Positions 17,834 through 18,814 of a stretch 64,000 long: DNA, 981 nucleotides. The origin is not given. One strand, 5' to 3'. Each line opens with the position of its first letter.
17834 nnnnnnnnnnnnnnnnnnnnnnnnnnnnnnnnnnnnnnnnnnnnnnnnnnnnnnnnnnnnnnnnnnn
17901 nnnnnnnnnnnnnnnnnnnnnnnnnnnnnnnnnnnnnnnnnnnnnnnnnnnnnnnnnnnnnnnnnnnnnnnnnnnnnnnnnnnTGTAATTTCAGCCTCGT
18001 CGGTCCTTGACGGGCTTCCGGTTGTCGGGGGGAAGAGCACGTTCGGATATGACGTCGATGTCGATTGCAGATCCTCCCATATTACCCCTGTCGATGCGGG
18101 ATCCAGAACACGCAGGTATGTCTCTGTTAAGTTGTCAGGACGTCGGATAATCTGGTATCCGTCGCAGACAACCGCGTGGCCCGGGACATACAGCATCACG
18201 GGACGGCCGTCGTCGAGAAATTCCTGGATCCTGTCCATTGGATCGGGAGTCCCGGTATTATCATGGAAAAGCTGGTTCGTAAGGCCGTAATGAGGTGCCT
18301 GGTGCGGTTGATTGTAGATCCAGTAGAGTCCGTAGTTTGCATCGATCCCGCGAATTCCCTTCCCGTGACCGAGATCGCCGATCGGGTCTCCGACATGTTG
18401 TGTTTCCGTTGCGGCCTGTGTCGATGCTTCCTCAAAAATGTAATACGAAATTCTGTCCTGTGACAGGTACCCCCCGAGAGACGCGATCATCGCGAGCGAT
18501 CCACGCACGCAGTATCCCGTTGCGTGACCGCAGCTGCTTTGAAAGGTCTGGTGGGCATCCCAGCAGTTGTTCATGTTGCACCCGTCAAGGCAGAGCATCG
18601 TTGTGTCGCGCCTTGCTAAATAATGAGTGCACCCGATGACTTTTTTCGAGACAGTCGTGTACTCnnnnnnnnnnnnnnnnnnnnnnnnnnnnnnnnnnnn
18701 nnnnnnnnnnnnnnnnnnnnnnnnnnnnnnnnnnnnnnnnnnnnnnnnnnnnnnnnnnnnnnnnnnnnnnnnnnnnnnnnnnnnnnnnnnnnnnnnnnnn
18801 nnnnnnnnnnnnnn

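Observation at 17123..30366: Tandem array of five diverged secreted LTD + C39-like peptidase-like + Ca-repeat proteins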

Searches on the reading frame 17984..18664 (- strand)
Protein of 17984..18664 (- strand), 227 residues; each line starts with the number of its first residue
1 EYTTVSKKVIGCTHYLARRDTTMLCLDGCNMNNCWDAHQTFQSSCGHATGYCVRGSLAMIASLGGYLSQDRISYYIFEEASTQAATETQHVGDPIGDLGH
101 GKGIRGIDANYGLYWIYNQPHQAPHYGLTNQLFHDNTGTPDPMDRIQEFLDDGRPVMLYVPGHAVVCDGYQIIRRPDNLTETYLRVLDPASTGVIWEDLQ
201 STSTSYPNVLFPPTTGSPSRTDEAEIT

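Call 14: search_solved_structures(query=A3, max_evalue=10, show_alignments=4)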
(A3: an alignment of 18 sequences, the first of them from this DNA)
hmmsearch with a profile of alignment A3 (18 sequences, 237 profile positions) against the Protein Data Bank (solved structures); distinct sequences matched with E-value up to 10: 0.

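Call 16: search_protein_families(library=pfam, alignment_id=A3, max_evalue=1)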
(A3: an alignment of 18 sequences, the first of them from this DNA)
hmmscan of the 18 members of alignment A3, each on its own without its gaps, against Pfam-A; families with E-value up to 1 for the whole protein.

A. member 1, seq(227 aa): 2 families
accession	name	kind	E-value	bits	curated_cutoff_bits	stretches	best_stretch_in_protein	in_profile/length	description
PF13529.12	Peptidase_C39_2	-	0.0011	20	24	1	50-172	14-132/143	Peptidase_C39 like family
PF01640.23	Peptidase_C10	-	0.0054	17.4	26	1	132-171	131-175/194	Peptidase C10 family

B. families by the number of members that match (of 18 scanned): 10 families
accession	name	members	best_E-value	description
PF13529.12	Peptidase_C39_2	16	2.1e-10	Peptidase_C39 like family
PF01640.23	Peptidase_C10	3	0.0054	Peptidase C10 family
PF12385.14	Peptidase_C70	2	0.00023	Papain-like cysteine protease AvrRpt2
PF05419.17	GUN4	1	0.014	GUN4-like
PF03412.21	Peptidase_C39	1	0.023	Peptidase C39 family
PF23365.1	DUF7090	1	0.054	Family of unknown function (DUF7090)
PF09948.15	PpoB2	1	0.11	Copper chaperone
PF25616.1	PhiKZ_gp35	1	0.14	Bacteriophage PhiKZ capsid decoration protein gp35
PF16096.10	FXR_C1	1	0.19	Fragile X-related 1 protein C-terminal region 2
PF17873.7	Rep_1B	1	0.21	Replicase polyprotein 1ab regulatory domain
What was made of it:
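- On Peptidase_C39_2 (PF13529): However, 16 of 18 homologs hit, with best E 2e-10 (call 16).
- On Peptidase C39 sensu stricto (PF03412, bacteriocin-processing): PF03412 hit 1 of 18 members at E 0.023 (call 16).
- Closest known: C39 double-glycine peptidase domains of PCAT/AMS ABC transporters. Different: PF03412 hit only 1 of 18 members, at E 0.023 (call 16).
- Closest known: UfSP1/UfSP2. Same: C70 also gave weak Pfam hits in 2 of 18 members (call 16).
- Pfam hits are to the peptidase families C39_2, C10, C70 and C39, not to Transglut_core (call 16).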

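Call 22: predict_structure(alignment_id=A3)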
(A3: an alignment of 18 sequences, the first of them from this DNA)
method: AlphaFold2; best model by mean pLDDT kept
length: 227 residues; sequences in the alignment: 18
mean_pLDDT: 79.1   pTM: 0.81
mean pLDDT of the five models: 79.1, 77.0, 76.4, 75.7, 73.4
residues with pLDDT >= 90: 85; 70-90: 77; 50-70: 46; < 50: 19
segments of 3 or more residues with pLDDT < 50: 22-24, 33-36, 138-142
pLDDT, mean of each block of 10 residues (from residue 1): 94 77 49 48 55 91 90 87 73 69 84 94 70 50 76 94 92 93 93 88 88 92 71
secondary structure, 60 per line:
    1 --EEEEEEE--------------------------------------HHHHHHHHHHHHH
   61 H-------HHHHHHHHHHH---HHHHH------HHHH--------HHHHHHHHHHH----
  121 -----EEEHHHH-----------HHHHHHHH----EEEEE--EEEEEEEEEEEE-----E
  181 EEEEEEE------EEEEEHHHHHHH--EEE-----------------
elements in order: E3-9 H48-61 H69-79 H83-87 H94-97 H106-116 E126-128 H129-132 H144-151 E156-160 E163-174 E180-187 E194-198 H199-205 E208-210
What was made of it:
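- Fold: Foldseek on the central-domain model (pLDDT 79, call 22) returns only papain-fold peptidases.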

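Call 25: fold_search(model_id=the predicted structure, library=pdb)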
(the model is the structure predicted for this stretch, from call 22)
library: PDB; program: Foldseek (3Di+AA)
matches with E <= 10: 186; with E <= 0.001: 3
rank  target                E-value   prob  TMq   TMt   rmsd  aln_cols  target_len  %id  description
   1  5xda_C                1.1e-04  1.00  0.40  0.19  10.4       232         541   16  Structural basis for Ufm1 recognition by UfSP (released 2018-02-28)
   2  5xda_E                1.7e-04  1.00  0.48  0.23   6.2       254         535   14  Structural basis for Ufm1 recognition by UfSP (released 2018-02-28)
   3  2z84                  8.6e-04  1.00  0.50  0.53   6.8       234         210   14  Insights from crystal and solution structures of mouse UfSP1 (released 2008-03-04)
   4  3oqc_B                3.2e-03  1.00  0.45  0.27   6.8       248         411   13  Ubiquitin-fold modifier 1 Specific Protease, UfSP2 (released 2011-01-12)
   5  1df0_A                1.0e-02  1.00  0.31  0.12   4.3       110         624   14  Crystal structure of M-Calpain (released 2000-06-21)
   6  7oiy_A                1.6e-02  0.69  0.33  0.31  12.4       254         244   13  Crystal structure of the ZUFSP family member Mug105 (released 2022-02-02)
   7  1pxv_A                2.8e-02  0.92  0.41  0.50   8.3       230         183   15  The staphostatin-staphopain complex: a forward binding inhibitor in complex with its target cysteine protease (released 2003-10-21)
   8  6fge_A                2.8e-02  0.82  0.36  0.26   9.1       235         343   15  Crystal structure of human ZUFSP/ZUP1 in complex with ubiquitin (released 2018-04-04)
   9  8vp5_A                3.4e-02  0.97  0.38  0.14   8.9       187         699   10  Cryo-EM structure of the ABC transporter PCAT1 bound with ADP and Substrate (released 2024-10-30)
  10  1u5i_A                3.8e-02  0.99  0.26  0.10   4.1        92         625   13  Crystal Structure analysis of rat m-calpain mutant Lys10 Thr (released 2005-01-18)
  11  8vp6_B                6.5e-02  0.97  0.41  0.16   5.7       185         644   12  Cryo-EM structure of the ABC transporter PCAT1 bound with Mg_class_2 (released 2024-10-30)
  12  1y4h_A                8.3e-02  0.89  0.43  0.55   8.1       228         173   14  Wild type staphopain-staphostatin complex (released 2005-01-18)
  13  8vp5_B                9.3e-02  0.97  0.42  0.15   5.2       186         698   12  Cryo-EM structure of the ABC transporter PCAT1 bound with ADP and Substrate (released 2024-10-30)
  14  6v9z_A                1.1e-01  0.90  0.37  0.13   6.0       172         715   12  Cryo-EM structure of PCAT1 bound to its CtA peptide substrate (released 2020-01-22)
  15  3bpf_A                1.2e-01  0.60  0.36  0.35   8.5       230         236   12  Crystal Structure of Falcipain-2 with Its inhibitor, E64 (released 2008-12-30)
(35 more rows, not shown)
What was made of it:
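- Closest known: C39 double-glycine peptidase domains of PCAT/AMS ABC transporters. Same: The papain fold is shared (PCAT1 Foldseek prob 0.97, call 25).
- Closest known: Calpains. Same: There is a partial structural match to the m-calpain core (110 columns, rmsd 4.3, call 25).
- TM-scores to solved peptidases are modest (0.4-0.5, call 25).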

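Call 37: find_related_loci(query=A4, collection=genome_contigs, flank=10000)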
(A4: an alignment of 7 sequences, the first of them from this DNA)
Query A4 (227 aa) in genome_contigs; peptide patterns used: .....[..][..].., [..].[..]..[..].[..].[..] (x = any residue, [..] = any of these).
58 stretches matched a pattern; 46 encode a relative of the query (tblastn E <= 1e-3); 46 distinct loci.
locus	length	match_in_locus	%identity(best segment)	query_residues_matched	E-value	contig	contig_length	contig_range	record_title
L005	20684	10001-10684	43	6-227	8e-51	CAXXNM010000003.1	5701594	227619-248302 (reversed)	MAG: Desulfobacteraceae bacterium isolate 94c597b8-8bab-4270-bc76-cd5edc901942 genome assembly, contig: contig_3, whole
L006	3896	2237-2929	42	3-227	1e-50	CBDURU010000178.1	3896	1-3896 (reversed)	MAG TPA_asm: uncultured bacterium isolate SRR21487743_binner23_Refined_23 genome assembly, contig: ERZ25748485.14651, wh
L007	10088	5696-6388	42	3-227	2e-48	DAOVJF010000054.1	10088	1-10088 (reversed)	MAG TPA_asm: Planctomycetota bacterium isolate CSMAG_1386 CSMAG_1386_k141_5014316_length_10088_cov_10.0000, whole genome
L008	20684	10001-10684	43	3-227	2e-46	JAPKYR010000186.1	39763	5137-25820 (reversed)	MAG: bacterium isolate LacPavin_0920_SED3_MAG_49_9 LacPavin_0920_SED3_scaffold_715252, whole genome shotgun sequence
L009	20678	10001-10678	44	4-227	1e-46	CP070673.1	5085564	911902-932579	MAG: Deltaproteobacteria bacterium isolate bin73 chromosome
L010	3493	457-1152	39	1-226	6e-43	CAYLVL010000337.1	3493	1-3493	MAG TPA_asm: uncultured Planctomycetota bacterium isolate binchicken_co184_441 genome assembly, contig: NODE_60036_lengt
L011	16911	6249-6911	41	10-227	1e-42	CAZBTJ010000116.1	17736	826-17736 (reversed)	MAG TPA_asm: uncultured Pirellulales bacterium isolate SRP191223_co1_250 genome assembly, contig: NODE_3112_length_17736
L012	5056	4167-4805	41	18-227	2e-41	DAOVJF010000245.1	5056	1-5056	MAG TPA_asm: Planctomycetota bacterium isolate CSMAG_1386 CSMAG_1386_k141_719826_length_5056_cov_11.0000, whole genome s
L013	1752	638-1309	41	8-226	8e-42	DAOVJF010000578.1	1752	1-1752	MAG TPA_asm: Planctomycetota bacterium isolate CSMAG_1386 CSMAG_1386_k141_4484207_length_1752_cov_9.0000, whole genome s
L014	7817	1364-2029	40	9-227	4e-41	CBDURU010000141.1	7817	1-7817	MAG TPA_asm: uncultured bacterium isolate SRR21487743_binner23_Refined_23 genome assembly, contig: ERZ25748485.3388, who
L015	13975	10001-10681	38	2-226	2e-40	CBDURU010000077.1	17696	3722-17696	MAG TPA_asm: uncultured bacterium isolate SRR21487743_binner23_Refined_23 genome assembly, contig: ERZ25748485.629, whol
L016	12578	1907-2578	41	8-226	3e-40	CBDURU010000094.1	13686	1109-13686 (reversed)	MAG TPA_asm: uncultured bacterium isolate SRR21487743_binner23_Refined_23 genome assembly, contig: ERZ25748485.1068, who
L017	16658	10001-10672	42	5-226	4e-40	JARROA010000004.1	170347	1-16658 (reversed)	MAG: Candidatus Thiodiazotropha sp. isolate Spart_138_MAG scaffold_4, whole genome shotgun sequence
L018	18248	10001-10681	38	2-226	7e-37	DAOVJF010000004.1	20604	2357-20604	MAG TPA_asm: Planctomycetota bacterium isolate CSMAG_1386 CSMAG_1386_k141_3058653_length_20604_cov_12.0000, whole genome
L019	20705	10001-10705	37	3-227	4e-37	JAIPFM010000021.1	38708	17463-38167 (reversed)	MAG: Phycisphaerae bacterium isolate Tobar13.5m-G39 Tobar13-5m-C1163, whole genome shotgun sequence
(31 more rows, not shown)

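Call 43: search_protein_representatives(alignment_id=A3)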
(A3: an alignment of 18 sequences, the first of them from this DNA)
Query: 18 sequences, 237 profile positions. Proteins with E-value up to 0.001 (for the whole library): 634; up to 1e-10: 498; up to 1e-30: 139. The best 150 are listed.
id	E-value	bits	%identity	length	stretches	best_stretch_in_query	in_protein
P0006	3.7e-96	337.4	-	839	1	2-237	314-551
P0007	2.3e-93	328.2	-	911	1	1-237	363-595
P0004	1.0e-89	316.3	-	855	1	2-236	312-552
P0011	3.8e-89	314.4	-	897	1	2-237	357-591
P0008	3.6e-87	308.0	-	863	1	2-237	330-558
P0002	3.3e-86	304.8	-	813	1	3-236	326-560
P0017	3.1e-83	295.1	-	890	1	2-236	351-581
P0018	7.4e-82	290.5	-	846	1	5-236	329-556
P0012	5.1e-79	281.2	-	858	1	4-237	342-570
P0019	1.6e-77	276.4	-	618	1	4-236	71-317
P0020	5.8e-76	271.3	-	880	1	1-236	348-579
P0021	6.7e-76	271.1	-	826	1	6-236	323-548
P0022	6.9e-74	264.5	-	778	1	2-236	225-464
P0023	2.8e-73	262.5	-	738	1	3-237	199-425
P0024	8.4e-73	260.9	-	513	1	6-236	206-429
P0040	1.4e-46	175.1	-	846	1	6-233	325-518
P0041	3.0e-46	174.0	-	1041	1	5-237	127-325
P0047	3.6e-44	167.2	-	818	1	4-234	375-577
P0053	4.2e-43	163.7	-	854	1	3-236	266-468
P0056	1.4e-41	158.7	-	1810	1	6-236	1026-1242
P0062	8.0e-41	156.2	-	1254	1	8-236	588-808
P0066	3.3e-40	154.2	-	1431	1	4-236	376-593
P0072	5.0e-39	150.3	-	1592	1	9-233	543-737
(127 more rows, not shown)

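Call 48: search_protein_families(library=pfam, proteins=[P0041, P0056, P0062, P0066, P0072, P0047, P0053, P0040], max_evalue=0.001)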
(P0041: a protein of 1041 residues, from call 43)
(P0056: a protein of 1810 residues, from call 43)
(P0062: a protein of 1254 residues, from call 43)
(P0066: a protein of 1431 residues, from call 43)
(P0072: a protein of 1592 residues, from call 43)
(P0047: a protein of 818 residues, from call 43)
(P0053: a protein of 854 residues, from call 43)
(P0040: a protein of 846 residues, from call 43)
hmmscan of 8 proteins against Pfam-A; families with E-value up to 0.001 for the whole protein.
P0041 (1041 aa): 6 families
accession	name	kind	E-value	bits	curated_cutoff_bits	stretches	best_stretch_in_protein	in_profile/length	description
PF00092.34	VWA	-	2.8e-16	60.7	23.8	1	426-594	1-173/174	von Willebrand factor type A domain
PF13519.12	VWA_2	-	1.5e-11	45.3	27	1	427-534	1-106/107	von Willebrand factor type A domain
PF13768.12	VWA_3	-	6.6e-09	36.4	27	1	426-581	2-154/155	von Willebrand factor type A domain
PF13529.12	Peptidase_C39_2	-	2.5e-08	35.1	24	1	175-290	11-143/143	Peptidase_C39 like family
PF23560.1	GBD_Hemicentin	-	3.2e-06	27.4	27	1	609-696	7-88/100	Hemicentin galactose-binding domain-like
PF18884.5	TSP3_bac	-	0.00088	19.5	25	1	327-348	1-21/22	Bacterial TSP3 repeat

P0056 (1810 aa): 1 family
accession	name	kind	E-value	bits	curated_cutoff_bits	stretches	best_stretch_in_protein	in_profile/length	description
PF00404.24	Dockerin_1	-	1.9e-06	28.4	22.9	1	1751-1797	2-48/57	Dockerin type I domain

P0062 (1254 aa): 5 families
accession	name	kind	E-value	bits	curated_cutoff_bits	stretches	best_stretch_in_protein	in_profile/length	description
PF17963.7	Big_9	-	1.1e-10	42.7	23.6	2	929-1000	7-85/89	Bacterial Ig domain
PF18911.6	PKD_4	-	1.5e-09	38.2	27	1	920-997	3-75/85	PKD domain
PF13529.12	Peptidase_C39_2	-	3.8e-09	37.7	24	1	639-764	13-143/143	Peptidase_C39 like family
PF00801.26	PKD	-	2.6e-07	31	23.5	0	935-994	11-69/80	PKD domain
PF17957.7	Big_7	-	1.8e-05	25.7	24.1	1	1012-1078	1-70/70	Bacterial Ig domain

P0066 (1431 aa): 5 families
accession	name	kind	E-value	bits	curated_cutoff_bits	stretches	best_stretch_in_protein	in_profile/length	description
PF13519.12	VWA_2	-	5.5e-09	37.1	27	1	811-895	2-85/107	von Willebrand factor type A domain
PF00092.34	VWA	-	1.2e-08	35.9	23.8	1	811-963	3-155/174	von Willebrand factor type A domain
PF13768.12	VWA_3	-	3.3e-06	27.7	27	1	811-965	4-152/155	von Willebrand factor type A domain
PF00932.25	LTD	-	0.00026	21.7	34.3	0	104-181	34-97/109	Lamin Tail Domain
PF13529.12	Peptidase_C39_2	-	0.00079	20.4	24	0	427-560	12-143/143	Peptidase_C39 like family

P0072 (1592 aa): 5 families
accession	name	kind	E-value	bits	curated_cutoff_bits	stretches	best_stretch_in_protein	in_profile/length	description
PF05048.19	NosD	-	2e-34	119.4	23.6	3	1138-1289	17-169/212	Periplasmic copper-binding protein (NosD)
PF13229.12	Beta_helix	-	9.3e-27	94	25.9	2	1141-1289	3-158/158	Right handed beta helix region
PF00404.24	Dockerin_1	-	4.3e-07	30.5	22.9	1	1498-1545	1-49/57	Dockerin type I domain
PF13529.12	Peptidase_C39_2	-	9.2e-05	23.5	24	1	588-707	14-143/143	Peptidase_C39 like family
PF17164.10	DUF5122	-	0.00025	21.7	27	0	251-280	3-31/36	Domain of unknown function (DUF5122) beta-propeller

P0047 (818 aa): 2 families
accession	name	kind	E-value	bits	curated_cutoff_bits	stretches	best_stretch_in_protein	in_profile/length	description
PF00932.25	LTD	-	1.2e-09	38.9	34.3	1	77-186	4-100/109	Lamin Tail Domain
PF13529.12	Peptidase_C39_2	-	2.4e-05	25.4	24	1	419-530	12-132/143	Peptidase_C39 like family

P0053 (854 aa): 1 family
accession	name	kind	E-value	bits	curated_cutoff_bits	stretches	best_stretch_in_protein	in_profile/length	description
PF13529.12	Peptidase_C39_2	-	1.1e-06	29.7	24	1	310-434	10-142/143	Peptidase_C39 like family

P0040 (846 aa): 2 families
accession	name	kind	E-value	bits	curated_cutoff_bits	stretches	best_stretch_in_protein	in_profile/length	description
PF00932.25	LTD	-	6.1e-11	43.1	34.3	1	2-104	6-95/109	Lamin Tail Domain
PF13529.12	Peptidase_C39_2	-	1.7e-06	29.1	24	1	358-469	11-134/143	Peptidase_C39 like family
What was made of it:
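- On Peptidase_C39_2 (PF13529): Relatives retrieved by the family profile at E<=1e-40 score 25-38 bits (calls 43, 48).
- Closest known: Pfam PF13529 Peptidase_C39_2. Same: Relatives of the window proteins pass the curated cut-off (calls 16, 48).
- Sequence family: 16 of 18 members hit PF13529 with best E 2e-10 (call 16), and distant relatives score 25-38 bits against a cut-off of 24 (call 48). After the Ca loops, other members carry VWA, PKD/Ig, dockerin or beta-helix modules (call 48).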

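Call 61: fold_search(model_id=the predicted structure, library=viral)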
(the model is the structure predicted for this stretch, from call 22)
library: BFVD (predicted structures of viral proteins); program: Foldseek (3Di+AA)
matches with E <= 10: 466; with E <= 0.001: 1
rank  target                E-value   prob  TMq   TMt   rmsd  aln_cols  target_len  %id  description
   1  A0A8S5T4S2            1.3e-04  1.00  0.51  0.62   5.1       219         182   17  Papain-like cysteine protease AvrRpt2 [Myoviridae sp. ct6eX13]
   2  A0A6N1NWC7            9.6e-03  0.87  0.34  0.31  16.1       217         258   11  Putative orfan [Tupanvirus soda lake]
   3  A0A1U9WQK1            1.4e-02  0.77  0.25  0.39  10.0       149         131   13  Uncharacterized protein [Geobacillus phage TP-84]
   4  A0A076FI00            1.0e-01  0.91  0.22  0.14   4.3        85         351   10  Putative calpain family thiol protease [Aureococcus anophagefferens virus]
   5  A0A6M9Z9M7            1.1e-01  0.89  0.22  0.49   3.4        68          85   13  Uncharacterized protein [Vibrio phage vB_ValS_X1]
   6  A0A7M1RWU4            1.6e-01  0.89  0.17  0.34   4.5        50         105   18  Uncharacterized protein [uncultured phage cr8_1]
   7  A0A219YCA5            1.9e-01  0.90  0.22  0.34   2.7        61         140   11  Uncharacterized protein [Aeromonas phage 65.2]
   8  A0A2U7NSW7            2.0e-01  0.82  0.23  0.60   3.4        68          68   10  (no name in the UniProt tables at hand)
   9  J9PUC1                2.1e-01  0.54  0.18  0.43   4.0        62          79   11  Uncharacterized protein [Bacillus phage BCD7]
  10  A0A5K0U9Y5            3.6e-01  0.23  0.36  0.23  11.6       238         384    9  Uncharacterized protein [Yasminevirus sp. GU-2018]
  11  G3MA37                3.8e-01  0.47  0.20  0.22   4.2        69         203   14  Gp296 [Bacillus phage G]
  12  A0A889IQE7            4.1e-01  0.21  0.16  0.31   4.8        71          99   17  Uncharacterized protein [Burkholderia phage BCSR52]
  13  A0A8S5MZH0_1          4.1e-01  0.11  0.14  0.04  13.7       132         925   11  Minor tail protein [Siphoviridae sp. ctoMB99]
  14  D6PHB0                4.6e-01  0.47  0.18  0.42   4.1        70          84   16  (no name in the UniProt tables at hand)
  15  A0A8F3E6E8            4.6e-01  0.08  0.18  0.18  10.4       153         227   11  Endolysin [Arthrobacter phage Sicarius2]
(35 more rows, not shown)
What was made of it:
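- On Papain-like cysteine peptidases (clan CA): The top Foldseek matches are all clan CA peptidases (calls 25, 61).
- Closest known: UfSP1/UfSP2. Same: These are the top structural matches: E 1e-4, TM about 0.5 (call 25), and TM 0.51/0.62 (call 61).
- These are UfSP1/2 (E 1e-4 to 3e-3), m-calpain, ZUFSP, staphopain, the PCAT1 C39 domain (prob 0.97) and falcipain (call 25), plus a phage AvrRpt2-like C70 protease (TM 0.51/0.62, call 61).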
